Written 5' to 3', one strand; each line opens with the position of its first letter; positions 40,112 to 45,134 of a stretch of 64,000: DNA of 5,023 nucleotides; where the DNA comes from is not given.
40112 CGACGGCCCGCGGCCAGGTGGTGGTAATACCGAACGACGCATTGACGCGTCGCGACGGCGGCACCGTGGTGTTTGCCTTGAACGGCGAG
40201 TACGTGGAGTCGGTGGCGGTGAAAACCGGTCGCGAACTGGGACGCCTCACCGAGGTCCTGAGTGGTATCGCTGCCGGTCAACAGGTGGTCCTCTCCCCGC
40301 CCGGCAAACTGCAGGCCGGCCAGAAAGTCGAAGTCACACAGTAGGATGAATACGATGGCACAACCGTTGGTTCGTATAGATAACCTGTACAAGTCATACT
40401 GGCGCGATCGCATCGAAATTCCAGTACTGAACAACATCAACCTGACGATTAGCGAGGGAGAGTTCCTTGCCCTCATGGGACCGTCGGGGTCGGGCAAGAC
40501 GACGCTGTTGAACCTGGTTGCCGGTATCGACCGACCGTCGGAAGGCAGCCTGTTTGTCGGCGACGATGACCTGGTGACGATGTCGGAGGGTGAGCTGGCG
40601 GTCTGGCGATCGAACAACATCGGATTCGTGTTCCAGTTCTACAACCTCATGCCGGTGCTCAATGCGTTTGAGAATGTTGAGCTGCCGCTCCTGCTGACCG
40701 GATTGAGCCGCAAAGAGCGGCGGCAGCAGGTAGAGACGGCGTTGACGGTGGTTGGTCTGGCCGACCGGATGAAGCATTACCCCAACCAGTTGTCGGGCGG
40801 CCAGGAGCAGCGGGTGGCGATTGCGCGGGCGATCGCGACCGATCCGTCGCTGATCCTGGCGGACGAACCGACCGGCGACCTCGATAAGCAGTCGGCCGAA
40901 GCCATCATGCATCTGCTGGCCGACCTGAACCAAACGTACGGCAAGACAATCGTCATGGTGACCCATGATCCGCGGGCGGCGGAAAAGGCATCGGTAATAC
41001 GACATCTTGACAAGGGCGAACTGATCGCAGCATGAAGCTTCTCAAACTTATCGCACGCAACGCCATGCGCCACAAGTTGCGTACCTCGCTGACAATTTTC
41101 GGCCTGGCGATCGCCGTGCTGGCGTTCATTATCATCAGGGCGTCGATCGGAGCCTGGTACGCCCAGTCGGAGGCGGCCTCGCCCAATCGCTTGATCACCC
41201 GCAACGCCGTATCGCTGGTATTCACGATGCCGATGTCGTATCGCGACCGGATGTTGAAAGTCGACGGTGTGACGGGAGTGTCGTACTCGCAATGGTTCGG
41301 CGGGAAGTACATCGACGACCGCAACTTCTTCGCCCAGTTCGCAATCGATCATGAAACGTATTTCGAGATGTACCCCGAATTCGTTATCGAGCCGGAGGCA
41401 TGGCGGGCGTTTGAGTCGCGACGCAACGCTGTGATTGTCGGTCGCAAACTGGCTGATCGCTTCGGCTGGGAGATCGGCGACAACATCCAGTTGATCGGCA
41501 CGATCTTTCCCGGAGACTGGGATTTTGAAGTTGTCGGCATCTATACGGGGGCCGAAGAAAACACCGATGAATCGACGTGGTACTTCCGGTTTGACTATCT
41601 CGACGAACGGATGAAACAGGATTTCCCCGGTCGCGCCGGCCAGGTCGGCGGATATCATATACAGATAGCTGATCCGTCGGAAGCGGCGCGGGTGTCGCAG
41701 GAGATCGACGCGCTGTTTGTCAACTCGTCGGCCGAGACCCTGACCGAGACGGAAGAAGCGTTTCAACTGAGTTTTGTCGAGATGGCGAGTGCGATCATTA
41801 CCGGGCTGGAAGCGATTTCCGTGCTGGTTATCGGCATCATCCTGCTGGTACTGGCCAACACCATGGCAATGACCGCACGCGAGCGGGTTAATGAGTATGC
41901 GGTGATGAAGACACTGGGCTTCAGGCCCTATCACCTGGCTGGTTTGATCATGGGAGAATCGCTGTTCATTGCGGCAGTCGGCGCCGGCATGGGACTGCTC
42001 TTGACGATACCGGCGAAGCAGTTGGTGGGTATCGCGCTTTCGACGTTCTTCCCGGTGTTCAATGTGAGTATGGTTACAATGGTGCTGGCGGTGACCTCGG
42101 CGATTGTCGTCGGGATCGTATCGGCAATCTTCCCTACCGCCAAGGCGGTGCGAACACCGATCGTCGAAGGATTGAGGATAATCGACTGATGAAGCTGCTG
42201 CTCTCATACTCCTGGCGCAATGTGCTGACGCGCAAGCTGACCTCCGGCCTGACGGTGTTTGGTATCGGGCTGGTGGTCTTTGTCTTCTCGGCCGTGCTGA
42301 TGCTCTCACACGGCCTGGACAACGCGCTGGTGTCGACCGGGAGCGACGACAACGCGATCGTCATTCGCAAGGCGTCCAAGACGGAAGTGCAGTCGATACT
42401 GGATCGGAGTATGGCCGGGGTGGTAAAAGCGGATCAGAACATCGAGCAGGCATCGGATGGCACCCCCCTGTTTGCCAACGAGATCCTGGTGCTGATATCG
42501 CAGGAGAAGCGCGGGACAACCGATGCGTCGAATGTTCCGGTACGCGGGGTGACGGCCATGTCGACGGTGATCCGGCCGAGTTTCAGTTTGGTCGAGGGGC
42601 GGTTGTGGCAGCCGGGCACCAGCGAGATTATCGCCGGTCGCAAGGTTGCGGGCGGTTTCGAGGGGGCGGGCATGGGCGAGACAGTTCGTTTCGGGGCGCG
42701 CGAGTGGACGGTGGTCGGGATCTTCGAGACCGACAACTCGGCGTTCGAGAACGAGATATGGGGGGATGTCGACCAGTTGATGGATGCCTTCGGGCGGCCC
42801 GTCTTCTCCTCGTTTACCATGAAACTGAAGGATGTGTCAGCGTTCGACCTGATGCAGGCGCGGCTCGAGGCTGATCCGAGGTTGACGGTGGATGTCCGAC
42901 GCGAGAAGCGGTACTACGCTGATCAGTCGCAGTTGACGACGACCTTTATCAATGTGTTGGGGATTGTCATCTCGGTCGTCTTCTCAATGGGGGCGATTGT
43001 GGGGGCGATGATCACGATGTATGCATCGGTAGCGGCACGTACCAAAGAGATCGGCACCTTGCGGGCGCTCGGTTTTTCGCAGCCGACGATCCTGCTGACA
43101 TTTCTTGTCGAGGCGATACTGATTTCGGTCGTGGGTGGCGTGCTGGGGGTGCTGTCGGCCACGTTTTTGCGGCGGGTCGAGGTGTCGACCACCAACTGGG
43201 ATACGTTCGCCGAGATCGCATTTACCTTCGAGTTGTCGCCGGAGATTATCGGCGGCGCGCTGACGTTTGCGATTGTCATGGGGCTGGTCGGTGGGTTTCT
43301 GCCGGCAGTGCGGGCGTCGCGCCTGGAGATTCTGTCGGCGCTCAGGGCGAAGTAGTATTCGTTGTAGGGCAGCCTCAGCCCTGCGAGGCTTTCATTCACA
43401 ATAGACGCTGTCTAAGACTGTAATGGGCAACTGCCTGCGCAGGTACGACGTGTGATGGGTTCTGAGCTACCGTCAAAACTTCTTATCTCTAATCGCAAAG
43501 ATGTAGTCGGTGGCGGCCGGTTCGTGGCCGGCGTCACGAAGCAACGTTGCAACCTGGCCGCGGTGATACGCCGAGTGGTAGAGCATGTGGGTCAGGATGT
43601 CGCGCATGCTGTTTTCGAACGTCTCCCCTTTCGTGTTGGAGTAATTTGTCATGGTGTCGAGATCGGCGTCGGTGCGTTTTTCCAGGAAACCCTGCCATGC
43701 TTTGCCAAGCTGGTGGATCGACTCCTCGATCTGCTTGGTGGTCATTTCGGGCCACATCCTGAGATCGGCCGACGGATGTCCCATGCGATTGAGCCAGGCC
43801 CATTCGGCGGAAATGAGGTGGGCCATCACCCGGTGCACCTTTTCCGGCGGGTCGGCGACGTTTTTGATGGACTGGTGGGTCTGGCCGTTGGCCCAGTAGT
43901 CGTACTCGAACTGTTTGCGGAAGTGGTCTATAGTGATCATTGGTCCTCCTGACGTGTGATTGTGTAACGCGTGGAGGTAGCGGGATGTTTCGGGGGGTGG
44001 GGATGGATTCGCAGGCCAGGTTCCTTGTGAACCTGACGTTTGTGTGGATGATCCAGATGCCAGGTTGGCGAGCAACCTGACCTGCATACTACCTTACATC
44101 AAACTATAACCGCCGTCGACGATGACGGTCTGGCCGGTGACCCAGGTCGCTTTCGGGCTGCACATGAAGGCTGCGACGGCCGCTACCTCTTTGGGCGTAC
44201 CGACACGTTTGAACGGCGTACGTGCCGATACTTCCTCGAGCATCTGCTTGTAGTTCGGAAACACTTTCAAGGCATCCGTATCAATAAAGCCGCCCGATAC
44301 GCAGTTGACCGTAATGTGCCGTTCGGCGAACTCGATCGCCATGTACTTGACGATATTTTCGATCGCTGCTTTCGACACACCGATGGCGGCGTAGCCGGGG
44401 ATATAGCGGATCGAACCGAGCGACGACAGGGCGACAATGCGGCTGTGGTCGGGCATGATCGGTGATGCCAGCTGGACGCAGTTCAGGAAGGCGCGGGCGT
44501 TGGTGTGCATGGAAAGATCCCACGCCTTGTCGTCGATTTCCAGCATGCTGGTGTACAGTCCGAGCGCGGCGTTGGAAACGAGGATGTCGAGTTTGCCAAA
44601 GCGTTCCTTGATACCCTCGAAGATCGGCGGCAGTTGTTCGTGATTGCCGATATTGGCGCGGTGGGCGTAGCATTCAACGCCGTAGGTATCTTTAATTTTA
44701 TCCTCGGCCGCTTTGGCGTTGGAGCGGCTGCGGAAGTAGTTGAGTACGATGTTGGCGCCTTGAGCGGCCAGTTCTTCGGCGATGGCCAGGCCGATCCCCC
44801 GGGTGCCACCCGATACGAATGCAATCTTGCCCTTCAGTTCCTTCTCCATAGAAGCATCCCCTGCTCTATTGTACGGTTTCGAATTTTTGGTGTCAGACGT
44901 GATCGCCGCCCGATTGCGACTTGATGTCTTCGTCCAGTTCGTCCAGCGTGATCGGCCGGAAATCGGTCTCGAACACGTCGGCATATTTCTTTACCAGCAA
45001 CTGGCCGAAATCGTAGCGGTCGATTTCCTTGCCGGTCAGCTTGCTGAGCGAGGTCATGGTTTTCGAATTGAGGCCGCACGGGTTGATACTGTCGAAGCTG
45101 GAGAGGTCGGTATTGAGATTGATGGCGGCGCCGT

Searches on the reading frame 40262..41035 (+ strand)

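Call 49: search_protein_families(library=pfam, proteins=[window:40262-41035:+], max_evalue=0.000001)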
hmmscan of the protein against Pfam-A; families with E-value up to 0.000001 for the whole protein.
window:40262-41035:+ (257 aa): 1 family
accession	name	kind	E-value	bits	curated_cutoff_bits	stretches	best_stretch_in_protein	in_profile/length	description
PF00005.33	ABC_tran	-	6.1e-35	121.2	25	1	56-204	1-136/137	ABC transporter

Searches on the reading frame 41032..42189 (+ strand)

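Call 49: search_protein_families(library=pfam, proteins=[window:41032-42189:+], max_evalue=0.000001)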
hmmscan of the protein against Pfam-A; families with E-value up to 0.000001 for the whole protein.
window:41032-42189:+ (385 aa): 2 families
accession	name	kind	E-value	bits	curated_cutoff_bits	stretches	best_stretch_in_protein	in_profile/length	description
PF02687.27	FtsX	-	5.7e-13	49.4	25.5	1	262-376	3-119/120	FtsX-like permease C-terminal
PF12704.14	MacB_PCD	-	5.2e-11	43.7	27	1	18-227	1-206/207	MacB-like periplasmic core domain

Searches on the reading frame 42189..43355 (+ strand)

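Call 49: search_protein_families(library=pfam, proteins=[window:42189-43355:+], max_evalue=0.000001)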
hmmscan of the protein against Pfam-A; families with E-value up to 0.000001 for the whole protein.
window:42189-43355:+ (388 aa): 2 families
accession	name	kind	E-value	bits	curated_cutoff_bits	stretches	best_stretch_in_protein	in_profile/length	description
PF02687.27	FtsX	-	1.6e-16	60.9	25.5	1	259-380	1-119/120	FtsX-like permease C-terminal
PF12704.14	MacB_PCD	-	2.8e-14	54.3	27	1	19-228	1-206/207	MacB-like periplasmic core domain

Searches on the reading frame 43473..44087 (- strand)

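Call 49: search_protein_families(library=pfam, proteins=[window:43473-44087:-], max_evalue=0.000001)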
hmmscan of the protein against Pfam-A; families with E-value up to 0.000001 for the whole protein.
window:43473-44087:- (204 aa): 2 families
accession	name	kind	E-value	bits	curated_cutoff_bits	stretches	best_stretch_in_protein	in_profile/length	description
PF05163.17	DinB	-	2.8e-16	60.4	23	1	82-198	40-157/165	DinB family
PF12867.12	DinB_2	-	3.8e-07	31.1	24.8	1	87-179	35-128/128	DinB superfamily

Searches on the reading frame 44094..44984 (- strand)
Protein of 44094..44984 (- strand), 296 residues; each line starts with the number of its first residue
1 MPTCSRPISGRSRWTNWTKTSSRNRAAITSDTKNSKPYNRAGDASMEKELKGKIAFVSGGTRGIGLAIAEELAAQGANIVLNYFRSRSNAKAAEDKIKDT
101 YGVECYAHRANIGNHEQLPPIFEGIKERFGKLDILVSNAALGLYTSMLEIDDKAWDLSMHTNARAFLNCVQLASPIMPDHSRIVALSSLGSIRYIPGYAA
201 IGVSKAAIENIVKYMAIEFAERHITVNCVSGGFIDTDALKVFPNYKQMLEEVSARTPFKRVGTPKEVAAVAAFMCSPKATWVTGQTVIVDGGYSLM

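Call 49: search_protein_families(library=pfam, proteins=[window:44094-44984:-], max_evalue=0.000001)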
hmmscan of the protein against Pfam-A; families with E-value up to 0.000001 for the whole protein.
window:44094-44984:- (296 aa): 3 families
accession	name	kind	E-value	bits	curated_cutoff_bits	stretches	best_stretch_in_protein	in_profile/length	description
PF13561.12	adh_short_C2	-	1.3e-68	231.6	27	1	62-294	6-236/236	Enoyl-(Acyl carrier protein) reductase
PF00106.31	adh_short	-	5.3e-39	134.2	26.6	1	53-240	1-188/195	short chain dehydrogenase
PF08659.16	KR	-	2.4e-10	41.1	22.6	1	56-215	4-163/180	KR domain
